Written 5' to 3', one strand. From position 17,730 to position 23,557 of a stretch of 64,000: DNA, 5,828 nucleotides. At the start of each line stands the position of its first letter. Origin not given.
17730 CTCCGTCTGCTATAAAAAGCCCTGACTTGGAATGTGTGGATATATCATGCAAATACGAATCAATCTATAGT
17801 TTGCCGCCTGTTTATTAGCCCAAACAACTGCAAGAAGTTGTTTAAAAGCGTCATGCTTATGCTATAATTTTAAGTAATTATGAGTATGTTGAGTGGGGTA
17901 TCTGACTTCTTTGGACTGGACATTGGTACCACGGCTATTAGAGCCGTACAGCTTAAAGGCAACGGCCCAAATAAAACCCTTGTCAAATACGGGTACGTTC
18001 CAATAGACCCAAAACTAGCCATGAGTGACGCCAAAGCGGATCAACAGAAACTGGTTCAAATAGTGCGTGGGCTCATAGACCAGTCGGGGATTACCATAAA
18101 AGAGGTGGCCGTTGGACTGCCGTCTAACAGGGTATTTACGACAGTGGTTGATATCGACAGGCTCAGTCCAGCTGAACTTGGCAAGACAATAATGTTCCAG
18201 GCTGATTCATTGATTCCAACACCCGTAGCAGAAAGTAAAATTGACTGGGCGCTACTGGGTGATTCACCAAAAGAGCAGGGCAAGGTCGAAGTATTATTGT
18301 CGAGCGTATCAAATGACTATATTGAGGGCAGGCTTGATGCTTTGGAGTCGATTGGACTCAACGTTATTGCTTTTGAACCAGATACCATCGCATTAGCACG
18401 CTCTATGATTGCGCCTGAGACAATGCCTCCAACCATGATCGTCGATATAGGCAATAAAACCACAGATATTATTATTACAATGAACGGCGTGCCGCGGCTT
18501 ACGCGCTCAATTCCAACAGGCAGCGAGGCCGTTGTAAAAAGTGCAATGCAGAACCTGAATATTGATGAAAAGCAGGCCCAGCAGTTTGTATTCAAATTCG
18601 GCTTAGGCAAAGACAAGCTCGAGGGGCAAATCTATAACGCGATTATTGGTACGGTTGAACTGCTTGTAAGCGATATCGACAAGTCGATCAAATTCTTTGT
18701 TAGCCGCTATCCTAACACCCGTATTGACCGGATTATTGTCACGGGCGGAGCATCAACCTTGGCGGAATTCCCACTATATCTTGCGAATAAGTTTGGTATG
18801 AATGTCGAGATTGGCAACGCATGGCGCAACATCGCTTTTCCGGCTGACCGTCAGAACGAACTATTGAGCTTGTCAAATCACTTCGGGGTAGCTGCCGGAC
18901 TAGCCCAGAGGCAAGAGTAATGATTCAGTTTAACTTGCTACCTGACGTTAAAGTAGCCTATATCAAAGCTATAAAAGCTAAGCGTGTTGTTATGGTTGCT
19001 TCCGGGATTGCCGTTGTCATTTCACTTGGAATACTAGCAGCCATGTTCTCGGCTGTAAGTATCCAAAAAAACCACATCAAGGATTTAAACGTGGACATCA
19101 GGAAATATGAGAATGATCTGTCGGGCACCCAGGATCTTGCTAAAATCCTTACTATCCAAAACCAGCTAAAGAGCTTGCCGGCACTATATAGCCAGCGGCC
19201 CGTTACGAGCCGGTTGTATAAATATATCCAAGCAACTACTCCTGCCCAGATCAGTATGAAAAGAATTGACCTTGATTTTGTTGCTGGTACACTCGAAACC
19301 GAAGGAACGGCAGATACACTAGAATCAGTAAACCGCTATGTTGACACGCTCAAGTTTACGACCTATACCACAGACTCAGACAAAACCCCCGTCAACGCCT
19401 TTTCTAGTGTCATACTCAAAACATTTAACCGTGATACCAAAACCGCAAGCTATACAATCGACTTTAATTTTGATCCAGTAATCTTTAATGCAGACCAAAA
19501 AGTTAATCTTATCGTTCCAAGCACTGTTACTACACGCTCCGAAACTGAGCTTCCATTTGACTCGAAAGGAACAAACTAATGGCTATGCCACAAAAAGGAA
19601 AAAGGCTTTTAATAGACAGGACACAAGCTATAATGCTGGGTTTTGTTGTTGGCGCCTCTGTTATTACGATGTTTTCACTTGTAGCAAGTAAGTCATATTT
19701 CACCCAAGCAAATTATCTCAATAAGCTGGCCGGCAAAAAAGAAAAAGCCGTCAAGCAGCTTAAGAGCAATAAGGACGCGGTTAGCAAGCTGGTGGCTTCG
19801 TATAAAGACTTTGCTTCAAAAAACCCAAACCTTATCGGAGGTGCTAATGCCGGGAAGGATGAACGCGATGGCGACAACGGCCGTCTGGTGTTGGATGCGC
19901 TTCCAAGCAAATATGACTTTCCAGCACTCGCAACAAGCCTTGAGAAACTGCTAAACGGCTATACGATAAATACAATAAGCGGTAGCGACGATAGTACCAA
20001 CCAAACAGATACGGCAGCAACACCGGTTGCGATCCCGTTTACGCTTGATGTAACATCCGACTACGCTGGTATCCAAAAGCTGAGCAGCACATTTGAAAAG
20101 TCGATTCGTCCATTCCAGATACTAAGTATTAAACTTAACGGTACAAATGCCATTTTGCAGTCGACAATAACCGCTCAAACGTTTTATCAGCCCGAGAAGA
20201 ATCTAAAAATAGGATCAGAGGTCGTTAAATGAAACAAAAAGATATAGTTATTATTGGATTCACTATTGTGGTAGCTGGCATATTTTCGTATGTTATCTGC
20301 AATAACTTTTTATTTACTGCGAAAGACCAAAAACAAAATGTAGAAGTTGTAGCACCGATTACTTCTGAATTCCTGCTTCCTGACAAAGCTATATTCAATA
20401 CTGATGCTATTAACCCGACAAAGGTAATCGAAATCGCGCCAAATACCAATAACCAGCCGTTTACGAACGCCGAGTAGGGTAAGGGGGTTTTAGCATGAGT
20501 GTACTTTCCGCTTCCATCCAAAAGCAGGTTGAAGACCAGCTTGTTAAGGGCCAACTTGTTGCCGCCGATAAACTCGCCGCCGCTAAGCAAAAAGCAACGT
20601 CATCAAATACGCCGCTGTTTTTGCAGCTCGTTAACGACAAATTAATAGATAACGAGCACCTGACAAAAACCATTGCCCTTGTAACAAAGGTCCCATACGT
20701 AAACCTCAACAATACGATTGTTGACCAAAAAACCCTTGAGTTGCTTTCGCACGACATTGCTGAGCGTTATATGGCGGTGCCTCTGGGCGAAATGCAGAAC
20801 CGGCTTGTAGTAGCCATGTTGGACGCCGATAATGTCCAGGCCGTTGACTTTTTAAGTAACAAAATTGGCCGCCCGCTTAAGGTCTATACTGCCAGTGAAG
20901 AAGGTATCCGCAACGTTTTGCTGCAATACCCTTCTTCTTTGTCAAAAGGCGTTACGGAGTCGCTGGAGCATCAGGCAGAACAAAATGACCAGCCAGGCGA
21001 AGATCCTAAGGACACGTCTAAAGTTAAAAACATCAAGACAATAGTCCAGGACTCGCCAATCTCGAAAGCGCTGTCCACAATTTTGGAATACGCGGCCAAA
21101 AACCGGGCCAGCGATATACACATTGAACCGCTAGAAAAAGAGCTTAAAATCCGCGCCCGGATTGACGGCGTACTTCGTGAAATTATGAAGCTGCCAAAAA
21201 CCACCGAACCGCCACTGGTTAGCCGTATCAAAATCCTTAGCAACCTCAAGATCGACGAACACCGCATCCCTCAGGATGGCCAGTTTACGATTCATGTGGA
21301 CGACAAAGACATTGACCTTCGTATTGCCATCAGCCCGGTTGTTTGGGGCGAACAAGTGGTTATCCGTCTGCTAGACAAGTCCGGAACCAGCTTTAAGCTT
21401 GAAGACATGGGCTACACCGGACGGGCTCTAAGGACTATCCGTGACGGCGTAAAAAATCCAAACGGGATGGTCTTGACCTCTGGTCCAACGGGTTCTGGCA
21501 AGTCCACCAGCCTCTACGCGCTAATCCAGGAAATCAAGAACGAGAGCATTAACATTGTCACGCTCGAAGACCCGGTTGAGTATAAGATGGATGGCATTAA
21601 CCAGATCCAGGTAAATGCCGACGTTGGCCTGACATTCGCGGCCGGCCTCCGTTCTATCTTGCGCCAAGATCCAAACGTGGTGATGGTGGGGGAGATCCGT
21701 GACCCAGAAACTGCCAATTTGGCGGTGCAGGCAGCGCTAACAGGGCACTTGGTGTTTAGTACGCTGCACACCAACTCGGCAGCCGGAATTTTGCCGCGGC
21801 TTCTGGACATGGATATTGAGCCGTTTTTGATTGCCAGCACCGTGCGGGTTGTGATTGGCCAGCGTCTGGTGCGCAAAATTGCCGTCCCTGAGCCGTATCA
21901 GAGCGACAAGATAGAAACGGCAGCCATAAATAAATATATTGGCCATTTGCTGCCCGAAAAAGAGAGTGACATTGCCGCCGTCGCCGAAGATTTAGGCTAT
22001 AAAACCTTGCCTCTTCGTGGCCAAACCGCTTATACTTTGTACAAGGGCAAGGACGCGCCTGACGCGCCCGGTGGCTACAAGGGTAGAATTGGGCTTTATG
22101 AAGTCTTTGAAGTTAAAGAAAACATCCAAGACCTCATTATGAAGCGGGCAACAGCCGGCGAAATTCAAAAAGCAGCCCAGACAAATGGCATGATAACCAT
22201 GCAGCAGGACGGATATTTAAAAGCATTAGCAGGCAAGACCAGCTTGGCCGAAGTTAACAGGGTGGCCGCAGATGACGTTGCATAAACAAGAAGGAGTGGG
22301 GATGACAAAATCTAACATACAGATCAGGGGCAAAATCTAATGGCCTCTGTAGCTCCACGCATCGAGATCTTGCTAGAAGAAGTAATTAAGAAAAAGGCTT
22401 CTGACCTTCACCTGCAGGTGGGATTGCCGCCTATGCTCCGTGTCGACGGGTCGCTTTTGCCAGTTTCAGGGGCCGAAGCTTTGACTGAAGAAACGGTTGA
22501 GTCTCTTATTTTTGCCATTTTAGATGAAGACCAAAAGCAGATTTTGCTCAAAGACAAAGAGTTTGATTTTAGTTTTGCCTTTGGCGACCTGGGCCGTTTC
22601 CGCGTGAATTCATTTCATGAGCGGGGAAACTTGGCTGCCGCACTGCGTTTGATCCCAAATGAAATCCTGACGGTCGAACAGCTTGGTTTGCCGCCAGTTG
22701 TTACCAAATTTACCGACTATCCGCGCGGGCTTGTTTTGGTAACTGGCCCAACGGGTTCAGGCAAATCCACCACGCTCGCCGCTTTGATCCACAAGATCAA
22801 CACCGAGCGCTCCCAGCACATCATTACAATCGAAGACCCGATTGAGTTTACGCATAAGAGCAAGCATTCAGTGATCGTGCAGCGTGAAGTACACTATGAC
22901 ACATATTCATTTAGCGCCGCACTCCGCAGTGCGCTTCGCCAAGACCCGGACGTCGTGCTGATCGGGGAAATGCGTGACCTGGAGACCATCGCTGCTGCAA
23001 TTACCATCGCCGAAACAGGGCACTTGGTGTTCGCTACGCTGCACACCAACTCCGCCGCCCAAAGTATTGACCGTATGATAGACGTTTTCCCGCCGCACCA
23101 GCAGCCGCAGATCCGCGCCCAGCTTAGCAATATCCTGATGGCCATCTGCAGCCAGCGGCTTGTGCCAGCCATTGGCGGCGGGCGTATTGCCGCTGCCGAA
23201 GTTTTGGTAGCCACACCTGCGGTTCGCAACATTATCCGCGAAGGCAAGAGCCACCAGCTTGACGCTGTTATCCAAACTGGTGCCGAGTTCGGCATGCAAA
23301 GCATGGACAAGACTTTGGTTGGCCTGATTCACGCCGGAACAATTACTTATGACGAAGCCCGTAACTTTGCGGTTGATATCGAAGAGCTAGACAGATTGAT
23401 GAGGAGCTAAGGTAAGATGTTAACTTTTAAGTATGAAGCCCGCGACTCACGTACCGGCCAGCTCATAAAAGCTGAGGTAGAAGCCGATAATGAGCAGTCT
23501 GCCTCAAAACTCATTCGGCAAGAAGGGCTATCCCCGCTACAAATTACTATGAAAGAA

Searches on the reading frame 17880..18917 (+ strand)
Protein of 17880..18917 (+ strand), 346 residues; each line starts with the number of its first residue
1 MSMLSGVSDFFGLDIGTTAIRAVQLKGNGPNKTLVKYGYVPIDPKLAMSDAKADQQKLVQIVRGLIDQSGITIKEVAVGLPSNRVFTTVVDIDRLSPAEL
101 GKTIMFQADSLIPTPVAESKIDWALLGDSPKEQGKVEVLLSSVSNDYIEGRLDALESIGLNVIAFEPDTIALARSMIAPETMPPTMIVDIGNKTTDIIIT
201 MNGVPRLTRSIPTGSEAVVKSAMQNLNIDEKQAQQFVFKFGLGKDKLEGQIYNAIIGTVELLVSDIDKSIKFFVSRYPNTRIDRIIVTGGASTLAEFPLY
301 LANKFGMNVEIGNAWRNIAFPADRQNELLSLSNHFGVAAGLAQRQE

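Call 11: search_protein_families(library=pfam, proteins=[window:17880-18917:+], max_evalue=0.01)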
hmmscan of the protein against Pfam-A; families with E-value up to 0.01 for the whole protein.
window:17880-18917:+ (346 aa): 5 families
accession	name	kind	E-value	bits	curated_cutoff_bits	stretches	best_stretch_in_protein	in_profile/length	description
PF11104.14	PilM_2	-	4.3e-38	131.6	27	1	12-345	1-339/340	Type IV pilus assembly protein PilM;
PF14450.12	FtsA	-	3e-11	44.2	31.8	1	187-314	2-112/127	Cell division protein FtsA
PF25216.1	Volactin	-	2.8e-08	34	35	1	188-303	171-289/321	Volactin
PF06723.19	MreB_Mbl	-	0.00031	20.1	27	0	184-220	146-182/327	MreB/Mbl protein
PF21522.3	MreB-like_C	-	0.005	17.9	27.8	0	187-227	1-45/123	Archaeal actin homologue MreB-like, C-terminal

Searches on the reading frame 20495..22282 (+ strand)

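Call 11: search_protein_families(library=pfam, proteins=[window:20495-22282:+], max_evalue=0.01)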
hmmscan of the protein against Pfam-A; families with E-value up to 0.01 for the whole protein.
window:20495-22282:+ (596 aa): 6 families
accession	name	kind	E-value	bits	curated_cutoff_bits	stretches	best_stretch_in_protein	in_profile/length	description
PF00437.27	T2SSE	-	9e-118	393.6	24.9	1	185-589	4-370/370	Type II/IV secretion system protein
PF05157.20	MshEN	-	4.1e-12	46.4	23.1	1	66-147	3-85/90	MshEN domain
PF13173.12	AAA_14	-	0.0005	20.5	27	1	325-432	4-102/129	AAA domain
PF25199.1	nSTAND_NTPase5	-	0.0027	18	34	1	311-362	28-81/145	Novel STAND NTPase 5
PF01580.24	FtsK_SpoIIIE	-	0.0066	16.4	24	0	315-345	32-61/221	FtsK/SpoIIIE family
PF20720.3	nSTAND3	-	0.0081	16.3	27.2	0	322-362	16-56/155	Novel STAND NTPase 3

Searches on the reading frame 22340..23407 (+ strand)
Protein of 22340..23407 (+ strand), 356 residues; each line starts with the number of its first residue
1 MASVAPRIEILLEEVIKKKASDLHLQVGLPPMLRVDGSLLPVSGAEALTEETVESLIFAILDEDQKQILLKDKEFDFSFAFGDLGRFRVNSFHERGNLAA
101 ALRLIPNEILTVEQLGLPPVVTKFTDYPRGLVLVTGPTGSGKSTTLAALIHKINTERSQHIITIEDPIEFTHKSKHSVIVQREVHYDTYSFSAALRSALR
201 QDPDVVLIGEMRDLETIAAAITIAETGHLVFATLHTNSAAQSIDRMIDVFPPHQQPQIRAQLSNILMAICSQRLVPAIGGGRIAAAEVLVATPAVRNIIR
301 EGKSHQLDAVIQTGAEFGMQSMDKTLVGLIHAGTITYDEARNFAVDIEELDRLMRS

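Call 11: search_protein_families(library=pfam, proteins=[window:22340-23407:+], max_evalue=0.01)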
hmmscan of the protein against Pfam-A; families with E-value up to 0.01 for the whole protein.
window:22340-23407:+ (356 aa): 17 families
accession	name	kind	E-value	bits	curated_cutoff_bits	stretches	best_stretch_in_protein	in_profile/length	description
PF00437.27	T2SSE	-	7.8e-53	179.9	24.9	1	3-277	7-280/370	Type II/IV secretion system protein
PF25199.1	nSTAND_NTPase5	-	1.5e-05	25.3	34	1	129-173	41-85/145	Novel STAND NTPase 5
PF13401.12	AAA_22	-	3.4e-05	24.6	27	1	128-170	4-45/130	AAA domain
PF13191.12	AAA_16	-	4e-05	24.6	32.6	1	128-201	24-81/167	AAA ATPase domain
PF13555.12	AAA_29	-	0.00011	22.3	27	1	128-150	21-43/61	P-loop containing region of AAA domain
PF13604.12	AAA_30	-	0.0003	21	27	0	121-156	10-45/191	AAA domain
PF00265.24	TK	-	0.00036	20.9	20.6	1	131-236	3-113/176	Thymidine kinase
PF20720.3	nSTAND3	-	0.00097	19.3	27.2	1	130-172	18-59/155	Novel STAND NTPase 3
PF00005.33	ABC_tran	-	0.001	20.1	25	1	129-180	11-65/137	ABC transporter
PF13476.12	AAA_23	-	0.0012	20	27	1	129-149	19-39/201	AAA domain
PF01935.23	DUF87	-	0.0012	19.4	23.2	1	133-162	27-56/220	Helicase HerA, central domain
PF13173.12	AAA_14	-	0.0027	18.1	27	1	131-181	4-56/129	AAA domain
PF01580.24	FtsK_SpoIIIE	-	0.0028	17.6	24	1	125-152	36-62/221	FtsK/SpoIIIE family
PF04851.21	ResIII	-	0.0049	17.2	22.5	1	132-177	26-72/164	Type III restriction enzyme, res subunit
PF09848.15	SLFN-g3_helicase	-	0.0068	16.2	24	0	131-159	3-32/354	Schlafen group 3, DNA/RNA helicase domain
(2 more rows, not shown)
